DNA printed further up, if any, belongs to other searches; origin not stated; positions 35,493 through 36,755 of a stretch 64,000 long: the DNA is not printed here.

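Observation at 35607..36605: ArsR-type DNA-binding domain fused to a CarH-like B12 photoreceptor module, with a palindromic candidate operator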

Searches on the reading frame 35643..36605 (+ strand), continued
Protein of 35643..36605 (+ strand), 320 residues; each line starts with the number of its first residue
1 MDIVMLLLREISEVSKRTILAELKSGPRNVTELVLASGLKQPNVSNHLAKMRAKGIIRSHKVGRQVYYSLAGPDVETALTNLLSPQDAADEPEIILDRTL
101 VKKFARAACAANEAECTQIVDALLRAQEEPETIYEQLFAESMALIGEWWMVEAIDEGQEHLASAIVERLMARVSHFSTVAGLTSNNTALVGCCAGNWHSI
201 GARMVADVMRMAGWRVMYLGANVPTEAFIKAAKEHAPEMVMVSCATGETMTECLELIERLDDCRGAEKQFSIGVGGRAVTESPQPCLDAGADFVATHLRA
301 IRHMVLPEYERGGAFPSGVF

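Call 61: search_protein_families(library=pfam, proteins=[P0214, P0217, P0219, P0225, P0237, P0250, P0221, P0243, P0157, P0201], max_evalue=0.001)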
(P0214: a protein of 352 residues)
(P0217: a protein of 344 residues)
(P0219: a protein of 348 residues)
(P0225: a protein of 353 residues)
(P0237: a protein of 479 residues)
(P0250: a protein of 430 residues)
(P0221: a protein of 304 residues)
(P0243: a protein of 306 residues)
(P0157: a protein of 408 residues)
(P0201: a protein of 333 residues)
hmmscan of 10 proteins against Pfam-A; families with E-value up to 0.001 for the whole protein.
P0214 (352 aa): 2 families
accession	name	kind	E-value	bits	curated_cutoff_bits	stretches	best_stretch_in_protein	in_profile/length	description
PF02310.24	B12-binding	-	4.3e-21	75.4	32.1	1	230-334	2-108/121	B12 binding domain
PF02607.22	B12-binding_2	-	7.9e-15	55.2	23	1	145-215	2-71/74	B12 binding domain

P0217 (344 aa): 2 families
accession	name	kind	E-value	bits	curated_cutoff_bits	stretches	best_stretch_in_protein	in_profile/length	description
PF02310.24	B12-binding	-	6.3e-19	68.4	32.1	1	221-326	2-107/121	B12 binding domain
PF02607.22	B12-binding_2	-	6.6e-15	55.5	23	1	137-208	3-73/74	B12 binding domain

P0219 (348 aa): 3 families
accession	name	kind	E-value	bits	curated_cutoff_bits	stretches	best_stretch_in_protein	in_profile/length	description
PF02310.24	B12-binding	-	1.9e-22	79.8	32.1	1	225-329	2-107/121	B12 binding domain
PF02607.22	B12-binding_2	-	2.4e-15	56.9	23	1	143-212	5-73/74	B12 binding domain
PF00502.25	Phycobilisome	-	0.00022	21.7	22.2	1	8-120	37-155/155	Phycobilisome protein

P0225 (353 aa): 3 families
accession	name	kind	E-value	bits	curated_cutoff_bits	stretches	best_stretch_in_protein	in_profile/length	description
PF02310.24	B12-binding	-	4.8e-23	81.7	32.1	1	230-344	2-120/121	B12 binding domain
PF02607.22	B12-binding_2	-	2e-14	53.9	23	1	148-217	5-73/74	B12 binding domain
PF00502.25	Phycobilisome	-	6.5e-05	23.4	22.2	1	6-117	32-148/155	Phycobilisome protein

P0237 (479 aa): 3 families
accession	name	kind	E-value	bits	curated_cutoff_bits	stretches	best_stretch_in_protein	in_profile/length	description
PF00072.30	Response_reg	-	3.3e-24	85.6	30.2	1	364-473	1-110/111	Response regulator receiver domain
PF02310.24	B12-binding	-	5e-23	81.7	32.1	1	232-337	2-109/121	B12 binding domain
PF02607.22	B12-binding_2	-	2.6e-18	66.4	23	1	150-219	5-73/74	B12 binding domain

P0250 (430 aa): 2 families
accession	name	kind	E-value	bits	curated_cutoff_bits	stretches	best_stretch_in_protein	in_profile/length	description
PF02310.24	B12-binding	-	2.3e-23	82.8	32.1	1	307-416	3-113/121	B12 binding domain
PF02607.22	B12-binding_2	-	6.3e-14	52.4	23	1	222-293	3-73/74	B12 binding domain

P0221 (304 aa): 2 families
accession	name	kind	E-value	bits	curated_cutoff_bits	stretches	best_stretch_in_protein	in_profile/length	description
PF02310.24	B12-binding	-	3e-21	75.9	32.1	1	181-294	3-120/121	B12 binding domain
PF02607.22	B12-binding_2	-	1.2e-16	61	23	1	95-167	2-73/74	B12 binding domain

P0243 (306 aa): 6 families
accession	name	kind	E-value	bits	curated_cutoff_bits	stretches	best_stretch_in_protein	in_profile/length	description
PF02310.24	B12-binding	-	1.9e-20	73.4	32.1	1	180-291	5-120/121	B12 binding domain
PF01381.28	HTH_3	-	8.7e-14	51.7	23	1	8-62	1-55/55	Helix-turn-helix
PF12844.13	HTH_19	-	7.6e-13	48.6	30.2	1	7-62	3-58/64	Helix-turn-helix domain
PF02607.22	B12-binding_2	-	4.3e-11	43.3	23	1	91-161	2-71/74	B12 binding domain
PF13560.12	HTH_31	-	1.9e-09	38.1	27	1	5-58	3-57/64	Helix-turn-helix domain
PF13443.12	HTH_26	-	1.8e-06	28.6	22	1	7-60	1-55/63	Cro/C1-type HTH DNA-binding domain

P0157 (408 aa): 5 families
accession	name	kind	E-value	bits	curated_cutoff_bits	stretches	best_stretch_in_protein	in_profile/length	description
PF02310.24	B12-binding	-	1.6e-18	67.1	32.1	1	275-374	3-97/121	B12 binding domain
PF02607.22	B12-binding_2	-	2.4e-15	56.9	23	1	190-260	3-72/74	B12 binding domain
PF01022.26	HTH_5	-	4e-12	46.2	22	1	17-60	2-45/47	Bacterial regulatory protein, arsR family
PF12840.13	HTH_20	-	4.1e-07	30.3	27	1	14-60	1-48/51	Helix-turn-helix domain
PF12802.13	MarR_2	-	0.00022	21.8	27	1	29-60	18-50/61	MarR family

P0201 (333 aa): 8 families
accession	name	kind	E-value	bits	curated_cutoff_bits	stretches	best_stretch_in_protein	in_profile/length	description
PF01022.26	HTH_5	-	5.3e-13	49.1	22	1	31-70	7-46/47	Bacterial regulatory protein, arsR family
PF02607.22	B12-binding_2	-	1.1e-12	48.4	23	1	111-179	4-71/74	B12 binding domain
PF02310.24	B12-binding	-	1.7e-11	44.5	32.1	1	195-289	2-93/121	B12 binding domain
PF12802.13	MarR_2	-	1.7e-08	34.9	27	1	30-76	9-60/61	MarR family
PF12840.13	HTH_20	-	2.4e-05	24.6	27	1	30-69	8-48/51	Helix-turn-helix domain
PF09339.16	HTH_IclR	-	3.2e-05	24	22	1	28-69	5-48/52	IclR helix-turn-helix domain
PF01978.25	TrmB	-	0.00016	21.9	25.6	1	35-82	18-64/68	Sugar-specific transcriptional regulator TrmB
PF07848.18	PaaX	-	0.00049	20.7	24.8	0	48-85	32-69/70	PaaX-like protein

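Call 63: find_related_loci(query=L085:6673-7842:-, collection=metagenome_contigs, flank=4000)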
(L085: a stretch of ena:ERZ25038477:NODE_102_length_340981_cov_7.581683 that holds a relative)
Query L085:6673-7842:- (389 aa) in metagenome_contigs; peptide patterns used: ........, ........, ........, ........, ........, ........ (x = any residue, [..] = any of these).
126 stretches matched a pattern; 78 encode a relative of the query (tblastn E <= 1e-3); 76 distinct loci.
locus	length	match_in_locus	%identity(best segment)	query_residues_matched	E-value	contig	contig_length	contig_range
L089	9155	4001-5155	75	1-386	0e+0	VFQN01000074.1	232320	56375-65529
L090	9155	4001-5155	75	1-386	0e+0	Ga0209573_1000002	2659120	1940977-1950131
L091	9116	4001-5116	73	12-383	0e+0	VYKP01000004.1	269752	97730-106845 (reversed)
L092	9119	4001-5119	70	11-383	0e+0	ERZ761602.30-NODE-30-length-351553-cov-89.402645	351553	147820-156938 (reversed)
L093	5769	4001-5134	69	6-383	3e-180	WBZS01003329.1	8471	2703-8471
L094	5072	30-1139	71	13-383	0e+0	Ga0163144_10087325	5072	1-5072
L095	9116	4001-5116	71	12-383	9e-179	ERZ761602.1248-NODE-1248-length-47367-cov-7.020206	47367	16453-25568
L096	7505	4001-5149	69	1-384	1e-178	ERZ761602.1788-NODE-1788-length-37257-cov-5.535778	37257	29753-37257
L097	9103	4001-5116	70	12-383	1e-177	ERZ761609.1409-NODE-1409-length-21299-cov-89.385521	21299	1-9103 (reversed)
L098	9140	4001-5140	66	4-383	8e-177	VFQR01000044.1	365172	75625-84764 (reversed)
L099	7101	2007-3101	72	16-380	1e-176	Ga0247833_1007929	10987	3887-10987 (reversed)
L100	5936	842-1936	72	16-380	5e-177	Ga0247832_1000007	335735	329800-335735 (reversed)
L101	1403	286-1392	70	17-383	0e+0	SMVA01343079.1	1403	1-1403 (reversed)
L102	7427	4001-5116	70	12-383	4e-175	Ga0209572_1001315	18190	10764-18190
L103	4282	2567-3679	71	12-383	0e+0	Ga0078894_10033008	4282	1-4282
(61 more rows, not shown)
